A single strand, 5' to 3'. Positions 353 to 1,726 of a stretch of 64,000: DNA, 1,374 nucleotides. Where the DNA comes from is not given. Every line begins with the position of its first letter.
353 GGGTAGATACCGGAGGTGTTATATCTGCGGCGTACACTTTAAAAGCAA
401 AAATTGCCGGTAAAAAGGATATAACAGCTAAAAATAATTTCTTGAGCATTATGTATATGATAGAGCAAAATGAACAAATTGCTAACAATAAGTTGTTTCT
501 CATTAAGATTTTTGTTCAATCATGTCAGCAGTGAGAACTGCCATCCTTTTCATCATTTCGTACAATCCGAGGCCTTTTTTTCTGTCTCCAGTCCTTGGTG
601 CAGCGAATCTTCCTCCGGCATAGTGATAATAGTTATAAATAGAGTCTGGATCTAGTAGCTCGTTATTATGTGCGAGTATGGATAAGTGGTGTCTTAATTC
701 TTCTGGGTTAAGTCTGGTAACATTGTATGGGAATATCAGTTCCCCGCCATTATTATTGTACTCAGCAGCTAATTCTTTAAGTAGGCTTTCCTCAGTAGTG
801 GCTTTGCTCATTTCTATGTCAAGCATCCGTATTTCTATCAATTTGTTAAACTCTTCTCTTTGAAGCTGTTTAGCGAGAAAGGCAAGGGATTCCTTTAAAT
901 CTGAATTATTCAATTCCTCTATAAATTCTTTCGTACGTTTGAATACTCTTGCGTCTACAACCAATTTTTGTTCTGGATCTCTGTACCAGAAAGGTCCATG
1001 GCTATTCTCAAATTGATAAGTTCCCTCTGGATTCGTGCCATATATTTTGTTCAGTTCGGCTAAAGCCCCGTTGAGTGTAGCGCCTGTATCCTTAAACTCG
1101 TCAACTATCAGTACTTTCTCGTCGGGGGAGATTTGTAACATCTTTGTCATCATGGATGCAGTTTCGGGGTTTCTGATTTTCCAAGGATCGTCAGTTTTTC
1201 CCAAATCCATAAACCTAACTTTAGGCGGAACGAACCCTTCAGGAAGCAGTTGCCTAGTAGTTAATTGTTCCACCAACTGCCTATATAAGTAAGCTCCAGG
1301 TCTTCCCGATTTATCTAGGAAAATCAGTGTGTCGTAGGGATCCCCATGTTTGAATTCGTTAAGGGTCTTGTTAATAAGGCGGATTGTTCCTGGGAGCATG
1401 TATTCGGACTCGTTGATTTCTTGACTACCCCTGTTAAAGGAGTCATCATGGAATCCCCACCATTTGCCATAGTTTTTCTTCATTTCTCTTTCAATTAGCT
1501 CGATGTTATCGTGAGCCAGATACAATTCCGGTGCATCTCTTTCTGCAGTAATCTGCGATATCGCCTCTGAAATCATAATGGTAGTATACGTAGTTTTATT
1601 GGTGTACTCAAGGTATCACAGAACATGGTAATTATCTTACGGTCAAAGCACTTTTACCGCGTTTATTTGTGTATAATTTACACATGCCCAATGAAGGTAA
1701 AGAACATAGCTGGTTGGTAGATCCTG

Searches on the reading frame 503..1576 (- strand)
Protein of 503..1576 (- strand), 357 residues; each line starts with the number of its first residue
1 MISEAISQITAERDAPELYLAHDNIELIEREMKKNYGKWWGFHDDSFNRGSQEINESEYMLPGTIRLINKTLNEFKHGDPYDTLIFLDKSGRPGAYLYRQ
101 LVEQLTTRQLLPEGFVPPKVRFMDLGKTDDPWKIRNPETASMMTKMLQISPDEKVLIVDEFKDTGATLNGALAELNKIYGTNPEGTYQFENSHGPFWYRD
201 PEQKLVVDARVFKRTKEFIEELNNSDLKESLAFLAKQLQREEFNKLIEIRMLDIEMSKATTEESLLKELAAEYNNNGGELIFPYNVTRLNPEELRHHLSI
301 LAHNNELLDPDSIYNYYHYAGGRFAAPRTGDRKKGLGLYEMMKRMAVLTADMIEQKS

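Call 3: search_protein_families(library=pfam, proteins=[window:503-1576:-], max_evalue=0.1)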
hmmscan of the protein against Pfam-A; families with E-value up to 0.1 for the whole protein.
window:503-1576:- (357 aa): 1 family
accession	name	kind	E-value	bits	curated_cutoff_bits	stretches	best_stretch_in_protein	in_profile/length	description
PF00156.33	Pribosyltran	-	6.6e-05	22.7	26.3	1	139-178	67-113/158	Phosphoribosyl transferase domain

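Call 4: search_protein_families(library=padloc, proteins=[window:503-1576:-], max_evalue=0.1)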
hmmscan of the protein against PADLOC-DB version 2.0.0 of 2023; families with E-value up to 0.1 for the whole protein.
window:503-1576:- (357 aa): 0 families

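Call 9: search_solved_structures(query=window:503-1576:-, max_evalue=10)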
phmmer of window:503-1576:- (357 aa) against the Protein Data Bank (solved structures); distinct sequences matched with E-value up to 10: 1.
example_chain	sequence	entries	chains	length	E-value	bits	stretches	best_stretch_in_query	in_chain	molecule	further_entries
5dgx_A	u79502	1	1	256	0.065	15.4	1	266-343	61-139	Lipid A export ATP-binding/permease protein MsbA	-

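Call 20: find_homologous_proteins(query=window:503-1576:-, max_evalue=0.001)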
Query window:503-1576:- (357 aa): 11 proteins with E <= 0.001 among 6444 candidates.
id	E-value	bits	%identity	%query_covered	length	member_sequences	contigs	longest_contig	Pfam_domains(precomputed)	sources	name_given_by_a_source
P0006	2.3e-239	811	100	100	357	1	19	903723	-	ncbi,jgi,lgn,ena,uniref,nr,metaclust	ncbi:hypothetical protein A3K34_00825 [candidate division WWE3 bacterium RIFOXYC1_FULL_40_10]|uniref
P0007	2.0e-59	219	40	85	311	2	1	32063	PF00156.34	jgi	-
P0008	1.3e-51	194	36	92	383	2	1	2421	-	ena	-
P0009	2.0e-51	193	35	93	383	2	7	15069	-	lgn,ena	-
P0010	2.0e-48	183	35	94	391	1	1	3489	PF00156.34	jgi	jgi:hypoxanthine phosphoribosyltransferase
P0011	6.1e-48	182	35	95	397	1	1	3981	PF00156.34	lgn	-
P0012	6.4e-44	168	34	94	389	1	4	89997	PF00156.34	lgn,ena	-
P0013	2.4e-40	157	32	87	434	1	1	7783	PF00156.34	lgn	-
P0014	1.5e-39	154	32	92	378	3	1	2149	-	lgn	-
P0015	1.6e-38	151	31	96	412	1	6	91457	-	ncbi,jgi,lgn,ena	-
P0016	9.6e-37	145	31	92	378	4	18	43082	-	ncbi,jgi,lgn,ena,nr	ncbi:hypothetical protein KA062_02015 [Patescibacteria group bacterium]|nr:hypothetical protein [Pat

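Call 21: find_encoding_contigs(protein=P0007, flank=8000, max_places=2)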
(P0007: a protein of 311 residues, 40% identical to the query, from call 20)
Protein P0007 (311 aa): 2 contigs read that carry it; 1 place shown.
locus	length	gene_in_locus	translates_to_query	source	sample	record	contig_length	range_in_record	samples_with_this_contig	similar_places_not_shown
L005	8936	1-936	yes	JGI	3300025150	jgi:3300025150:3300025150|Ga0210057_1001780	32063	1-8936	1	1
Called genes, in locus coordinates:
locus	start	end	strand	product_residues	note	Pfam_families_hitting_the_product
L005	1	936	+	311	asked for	PF00156:Pribosyltran (weak)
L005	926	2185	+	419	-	PF03448:MgtE_N, PF00571:CBS (weak), PF01769:MgtE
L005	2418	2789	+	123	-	-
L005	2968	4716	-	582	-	PF12229:PG_binding_4, PF04294:VanW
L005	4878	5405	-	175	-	PF01936:NYN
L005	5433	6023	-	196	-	PF09335:VTT_dom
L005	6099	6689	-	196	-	PF09335:VTT_dom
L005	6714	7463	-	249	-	-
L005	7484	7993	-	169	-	PF01872:RibD_C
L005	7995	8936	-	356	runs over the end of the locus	PF26550:Tricorn_2nd (faint), PF07676:PD40 (faint), PF26549:Tricorn_N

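Call 22: find_encoding_contigs(protein=P0012, flank=8000, max_places=2)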
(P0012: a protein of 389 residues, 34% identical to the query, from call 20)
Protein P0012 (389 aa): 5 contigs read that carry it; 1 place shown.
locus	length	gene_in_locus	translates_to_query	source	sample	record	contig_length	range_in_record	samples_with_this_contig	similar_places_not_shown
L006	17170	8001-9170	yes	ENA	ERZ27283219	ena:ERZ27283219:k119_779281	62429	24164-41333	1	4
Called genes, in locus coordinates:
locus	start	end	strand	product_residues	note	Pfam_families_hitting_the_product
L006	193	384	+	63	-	PF01165:Ribosomal_S21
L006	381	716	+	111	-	PF09424:YqeY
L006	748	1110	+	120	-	PF02130:YbeY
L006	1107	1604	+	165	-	PF01195:Pept_tRNA_hydro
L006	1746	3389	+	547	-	PF05496:RuvB_N (faint), PF06068:TIP49 (faint), PF12775:AAA_7 (faint), PF13177:DNA_pol3_delta2, PF13401:AAA_22 (weak), PF00004:AAA, PF07728:AAA_5 (weak), PF12169:DNA_pol3_gamma3, +3 more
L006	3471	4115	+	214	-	PF21176:RecR_HhH, PF01751:Toprim (weak), PF13662:Toprim_4, PF21175:RecR_C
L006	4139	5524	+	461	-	PF01406:tRNA-synt_1e, PF09334:tRNA-synt_1g (weak), PF09190:DALR_2 (weak)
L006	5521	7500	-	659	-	-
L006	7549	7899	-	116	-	-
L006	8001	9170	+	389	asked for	PF00156:Pribosyltran (faint)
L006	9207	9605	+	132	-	-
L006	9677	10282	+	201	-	PF00472:RF-1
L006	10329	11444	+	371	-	PF01702:TGT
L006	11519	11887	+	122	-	-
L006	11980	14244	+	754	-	-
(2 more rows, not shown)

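Call 23: find_encoding_contigs(protein=P0015, flank=8000, max_places=2)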
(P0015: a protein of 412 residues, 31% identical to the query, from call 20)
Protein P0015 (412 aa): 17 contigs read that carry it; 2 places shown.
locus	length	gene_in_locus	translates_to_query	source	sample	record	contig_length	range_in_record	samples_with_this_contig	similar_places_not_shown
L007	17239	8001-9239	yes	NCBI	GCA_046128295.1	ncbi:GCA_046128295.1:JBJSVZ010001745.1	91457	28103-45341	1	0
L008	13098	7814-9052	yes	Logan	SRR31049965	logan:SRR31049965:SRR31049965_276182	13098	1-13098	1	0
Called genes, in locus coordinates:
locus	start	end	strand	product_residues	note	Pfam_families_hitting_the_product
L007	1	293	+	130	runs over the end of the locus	PF02130:YbeY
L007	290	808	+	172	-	PF01195:Pept_tRNA_hydro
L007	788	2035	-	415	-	-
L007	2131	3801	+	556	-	PF05496:RuvB_N (faint), PF06068:TIP49 (faint), PF13177:DNA_pol3_delta2, PF13173:AAA_14 (faint), PF13401:AAA_22 (weak), PF00004:AAA, PF07728:AAA_5 (weak), PF12169:DNA_pol3_gamma3, +1 more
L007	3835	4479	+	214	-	PF21176:RecR_HhH, PF01751:Toprim (weak), PF13662:Toprim_4, PF21175:RecR_C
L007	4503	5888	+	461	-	PF01406:tRNA-synt_1e, PF09334:tRNA-synt_1g (weak)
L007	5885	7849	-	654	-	-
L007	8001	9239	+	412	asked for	-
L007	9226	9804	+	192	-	-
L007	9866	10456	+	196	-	PF00472:RF-1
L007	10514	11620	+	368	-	PF01702:TGT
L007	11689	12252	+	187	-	-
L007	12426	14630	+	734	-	-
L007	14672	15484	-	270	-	PF01978:TrmB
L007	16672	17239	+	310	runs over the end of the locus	-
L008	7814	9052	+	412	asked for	-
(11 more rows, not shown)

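Call 24: find_encoding_contigs(protein=P0016, flank=8000, max_places=2)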
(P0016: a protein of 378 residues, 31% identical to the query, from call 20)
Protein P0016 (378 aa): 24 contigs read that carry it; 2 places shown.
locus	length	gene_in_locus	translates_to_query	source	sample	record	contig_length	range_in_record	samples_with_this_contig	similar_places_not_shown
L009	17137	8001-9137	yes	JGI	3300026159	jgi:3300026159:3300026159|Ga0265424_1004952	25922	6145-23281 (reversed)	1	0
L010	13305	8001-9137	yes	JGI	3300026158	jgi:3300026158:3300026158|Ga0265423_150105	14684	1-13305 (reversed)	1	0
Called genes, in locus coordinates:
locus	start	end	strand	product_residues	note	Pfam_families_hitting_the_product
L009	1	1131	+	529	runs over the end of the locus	-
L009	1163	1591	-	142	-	-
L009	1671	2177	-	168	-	-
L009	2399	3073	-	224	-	-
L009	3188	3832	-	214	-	-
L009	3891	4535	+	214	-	PF21176:RecR_HhH, PF13662:Toprim_4, PF21175:RecR_C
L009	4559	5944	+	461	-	PF01406:tRNA-synt_1e, PF09334:tRNA-synt_1g (weak)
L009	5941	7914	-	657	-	-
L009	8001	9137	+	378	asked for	-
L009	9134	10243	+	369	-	PF01702:TGT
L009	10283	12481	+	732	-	-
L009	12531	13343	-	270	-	PF01978:TrmB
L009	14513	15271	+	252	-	-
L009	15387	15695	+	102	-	PF09620:Cas_csx3 (weak)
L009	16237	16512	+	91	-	-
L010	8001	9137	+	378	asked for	-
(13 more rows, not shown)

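Call 25: find_encoding_contigs(protein=P0006, flank=10000, max_places=6)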
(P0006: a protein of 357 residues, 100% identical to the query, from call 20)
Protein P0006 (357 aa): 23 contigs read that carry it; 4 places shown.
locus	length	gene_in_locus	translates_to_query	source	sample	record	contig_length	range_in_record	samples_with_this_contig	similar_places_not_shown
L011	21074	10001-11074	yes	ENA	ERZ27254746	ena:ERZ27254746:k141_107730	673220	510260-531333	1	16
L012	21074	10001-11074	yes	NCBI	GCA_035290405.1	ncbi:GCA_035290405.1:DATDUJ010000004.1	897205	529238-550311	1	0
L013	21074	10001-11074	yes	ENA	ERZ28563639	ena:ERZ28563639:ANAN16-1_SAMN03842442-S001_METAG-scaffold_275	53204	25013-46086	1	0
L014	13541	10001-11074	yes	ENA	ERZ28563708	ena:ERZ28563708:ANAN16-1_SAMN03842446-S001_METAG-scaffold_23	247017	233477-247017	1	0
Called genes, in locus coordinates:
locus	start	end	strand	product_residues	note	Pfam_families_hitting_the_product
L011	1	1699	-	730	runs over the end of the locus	PF13155:Toprim_2 (weak)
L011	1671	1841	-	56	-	-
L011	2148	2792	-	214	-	-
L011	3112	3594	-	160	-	-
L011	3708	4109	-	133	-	-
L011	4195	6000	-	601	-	PF05762:VWA_CoxE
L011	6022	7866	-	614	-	PF00004:AAA (faint), PF07728:AAA_5, PF07724:AAA_2 (weak)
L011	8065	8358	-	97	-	-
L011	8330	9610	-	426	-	-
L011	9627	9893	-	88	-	-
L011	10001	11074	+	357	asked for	-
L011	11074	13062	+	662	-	-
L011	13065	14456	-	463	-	PF01406:tRNA-synt_1e, PF09334:tRNA-synt_1g (faint)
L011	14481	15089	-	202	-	PF21176:RecR_HhH, PF01751:Toprim (weak), PF13662:Toprim_4, PF21175:RecR_C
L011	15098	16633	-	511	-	PF05496:RuvB_N (faint), PF12775:AAA_7 (faint), PF13177:DNA_pol3_delta2, PF13401:AAA_22 (weak), PF13604:AAA_30 (weak), PF00004:AAA, PF07728:AAA_5 (faint), PF12169:DNA_pol3_gamma3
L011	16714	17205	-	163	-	PF01195:Pept_tRNA_hydro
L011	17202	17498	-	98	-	PF02130:YbeY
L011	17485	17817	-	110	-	PF09424:YqeY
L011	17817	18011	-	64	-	PF01165:Ribosomal_S21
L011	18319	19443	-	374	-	PF02163:Peptidase_M50, PF13180:PDZ_2 (weak), PF00595:PDZ (weak), PF17820:PDZ_6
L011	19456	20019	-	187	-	PF01765:RRF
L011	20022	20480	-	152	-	PF00889:EF_TS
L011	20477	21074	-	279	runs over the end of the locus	PF00318:Ribosomal_S2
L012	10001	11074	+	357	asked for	-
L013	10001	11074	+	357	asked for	-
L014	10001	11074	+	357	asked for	-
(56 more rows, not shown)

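Call 42: search_protein_families(library=pfam, proteins=[L011:11074-13062:+], max_evalue=0.001)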
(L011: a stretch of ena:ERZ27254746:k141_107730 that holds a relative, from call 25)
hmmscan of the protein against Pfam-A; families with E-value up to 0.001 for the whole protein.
L011:11074-13062:+ (662 aa): 0 families

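Call 60: search_protein_families(library=ncbifam, proteins=[window:503-1576:-, L011:11074-13062:+], max_evalue=0.01)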
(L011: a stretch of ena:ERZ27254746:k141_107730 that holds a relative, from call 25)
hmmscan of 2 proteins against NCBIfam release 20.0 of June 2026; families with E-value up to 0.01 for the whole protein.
window:503-1576:- (357 aa): 0 families

L011:11074-13062:+ (662 aa): 1 family
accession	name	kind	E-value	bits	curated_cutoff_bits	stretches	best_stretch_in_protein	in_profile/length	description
NF047446.1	barrel_OmpL47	domain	7.7e-14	51.9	40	2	65-99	1-35/68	OmpL47-type beta-barrel domain-containing protein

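Call 61: predict_structure(alignment_id=A4)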
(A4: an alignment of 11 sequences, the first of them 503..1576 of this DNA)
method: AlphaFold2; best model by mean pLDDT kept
length: 357 residues; sequences in the alignment: 11
mean_pLDDT: 78.6   pTM: 0.75
mean pLDDT of the five models: 78.6, 77.1, 76.6, 74.2, 69.2
residues with pLDDT >= 90: 111; 70-90: 154; 50-70: 66; < 50: 26
segments of 3 or more residues with pLDDT < 50: 1-15, 47-51, 273-278
pLDDT, mean of each block of 10 residues (from residue 1): 33 57 91 85 52 73 90 90 85 89 95 91 69 69 80 83 67 70 67 67 75 86 86 90 92 92 86 51 63 90 89 90 78 79 95 85
secondary structure, 60 per line:
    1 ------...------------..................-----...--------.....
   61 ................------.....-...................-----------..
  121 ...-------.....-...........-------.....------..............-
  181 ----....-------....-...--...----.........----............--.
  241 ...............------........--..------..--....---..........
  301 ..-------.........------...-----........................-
elements in order: H22-39 H56-76 E83-87 H89-107 E119-123 H131-135 H137-147 E155-159 H166-179 E185-188 H196-199 E206-208 H213-221 H226-237 H240-255 H262-269 H284-287 H291-302 H310-318 E325-327 H333-356

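Call 66: fold_search(model_id=the predicted structure, library=pdb)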
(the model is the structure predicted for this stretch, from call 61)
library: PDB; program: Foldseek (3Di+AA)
matches with E <= 10: 718; with E <= 0.001: 0
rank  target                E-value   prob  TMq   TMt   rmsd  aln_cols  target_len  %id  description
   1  7qzj_B                9.8e-03  0.84  0.19  0.16  13.0       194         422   15  1.55 A X-ray crystallographic structure of SapH from Streptomyces sp. (HPH0547) involved in Pseudouridimycin biosynthe (released 2023-02-15)
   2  4s12_C                1.1e-02  0.89  0.23  0.26  12.9       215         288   12  1.55 Angstrom Crystal Structure of N-acetylmuramic acid 6-phosphate Etherase from Yersinia enterocolitica. (released 2015-01-21)
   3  7qzj_A                1.2e-02  0.80  0.18  0.16  13.1       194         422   16  1.55 A X-ray crystallographic structure of SapH from Streptomyces sp. (HPH0547) involved in Pseudouridimycin biosynthe (released 2023-02-15)
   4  4s12_B                2.0e-02  0.87  0.23  0.27  12.7       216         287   12  1.55 Angstrom Crystal Structure of N-acetylmuramic acid 6-phosphate Etherase from Yersinia enterocolitica. (released 2015-01-21)
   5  3gep_A                3.0e-02  0.98  0.24  0.37   4.9       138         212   15  Human hypoxanthine guanine phosphoribosyltranserfase in complex with (S)-9-(3-hydroxy-2-phosphonylmethoxypropyl)guanin (released 2009-08-18)
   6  6mxb_C                3.9e-02  0.60  0.19  0.29  20.7       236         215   15  Crystal structure of Trypanosoma brucei hypoxanthine-guanine-xanthine phosphoribosyltranferase in complex with XMP (released 2019-07-24)
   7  8a0m_D                3.9e-02  0.60  0.26  0.11  21.3       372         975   13  Capsular polysaccharide synthesis multienzyme in complex with capsular polymer fragment (released 2023-04-26)
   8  5uqi                  4.1e-02  0.85  0.20  0.33   8.8       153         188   13  E. coli CFT073 c3406 in complex with A5P (released 2018-02-21)
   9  7scr_F                5.1e-02  0.89  0.18  0.28  17.3       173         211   16  Crystal structure of trypanosome brucei hypoxanthine-guanine-xanthine phosphoribzosyltransferase in complex with (4S,7 (released 2022-03-02)
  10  8a0m_B                5.3e-02  0.57  0.27  0.11  21.7       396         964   12  Capsular polysaccharide synthesis multienzyme in complex with capsular polymer fragment (released 2023-04-26)
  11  3ggc_A                6.2e-02  0.98  0.25  0.39   5.0       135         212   17  Human hypoxanthine-guanine phosphoribosyltransferase in complex with 9-(2-phosphonoethoxyethyl)hypoxanthine (released 2009-08-18)
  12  6mxb_A                6.2e-02  0.66  0.19  0.29  17.8       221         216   14  Crystal structure of Trypanosoma brucei hypoxanthine-guanine-xanthine phosphoribosyltranferase in complex with XMP (released 2019-07-24)
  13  5knu_A                6.6e-02  0.98  0.22  0.41   5.6       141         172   17  Crystal structure of E. coli hypoxanthine phosphoribosyltransferase in complexed with 9-[N,N-(Bis-3-phosphonopropyl)am (released 2017-07-19)
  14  4p83_A                6.6e-02  0.97  0.21  0.40   5.9       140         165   14  Structure of engineered PyrR protein (PURPLE PyrR) (released 2014-12-17)
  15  6mxc_C                6.6e-02  0.51  0.19  0.28  20.8       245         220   14  Crystal structure of Trypanosoma brucei hypoxanthine-guanine-xanthine phosphoribosyltranferase in complex with GMP (released 2019-07-24)
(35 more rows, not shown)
